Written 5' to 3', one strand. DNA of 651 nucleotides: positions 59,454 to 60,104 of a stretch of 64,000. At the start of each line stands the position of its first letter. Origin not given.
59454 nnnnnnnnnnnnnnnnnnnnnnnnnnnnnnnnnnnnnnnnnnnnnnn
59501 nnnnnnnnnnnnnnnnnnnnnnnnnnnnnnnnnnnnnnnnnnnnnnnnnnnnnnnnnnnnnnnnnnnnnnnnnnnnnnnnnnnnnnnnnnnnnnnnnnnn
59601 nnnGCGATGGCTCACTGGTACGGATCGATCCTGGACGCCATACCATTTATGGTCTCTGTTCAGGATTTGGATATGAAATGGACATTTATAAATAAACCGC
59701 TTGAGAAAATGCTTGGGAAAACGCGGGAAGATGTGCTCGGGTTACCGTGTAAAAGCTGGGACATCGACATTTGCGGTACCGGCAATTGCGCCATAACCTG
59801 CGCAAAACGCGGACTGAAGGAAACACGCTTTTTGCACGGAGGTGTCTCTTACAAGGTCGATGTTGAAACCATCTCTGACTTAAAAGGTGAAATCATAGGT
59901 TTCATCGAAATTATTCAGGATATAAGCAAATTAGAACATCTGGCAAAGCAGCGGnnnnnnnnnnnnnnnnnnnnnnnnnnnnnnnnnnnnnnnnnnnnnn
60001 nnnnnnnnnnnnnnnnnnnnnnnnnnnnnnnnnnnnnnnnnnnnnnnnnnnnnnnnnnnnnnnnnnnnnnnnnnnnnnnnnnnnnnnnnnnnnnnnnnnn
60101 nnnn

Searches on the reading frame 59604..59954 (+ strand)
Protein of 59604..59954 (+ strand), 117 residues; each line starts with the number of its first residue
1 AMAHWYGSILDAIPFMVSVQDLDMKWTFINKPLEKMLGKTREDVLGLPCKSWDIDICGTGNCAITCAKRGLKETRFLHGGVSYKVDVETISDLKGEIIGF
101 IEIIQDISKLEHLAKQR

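Call 46: search_protein_families(library=ncbifam, proteins=[window:59604-59954:+], max_evalue=1)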
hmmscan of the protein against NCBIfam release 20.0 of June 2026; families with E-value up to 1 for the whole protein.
seq(117 aa): 3 families
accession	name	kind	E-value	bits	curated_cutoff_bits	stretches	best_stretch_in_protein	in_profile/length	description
TIGR00229.1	sensory_box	domain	6.5e-08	32.8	22.9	1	4-48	5-49/126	PAS domain S-box protein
NF007298.0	PRK09776.1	equivalog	0.0014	16.6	1135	1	10-115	561-678/1111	diguanylate cyclase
NF008302.0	PRK11091.1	equivalog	0.091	10.9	838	1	7-49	158-200/779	aerobic respiration two-component sensor histidine kinase ArcB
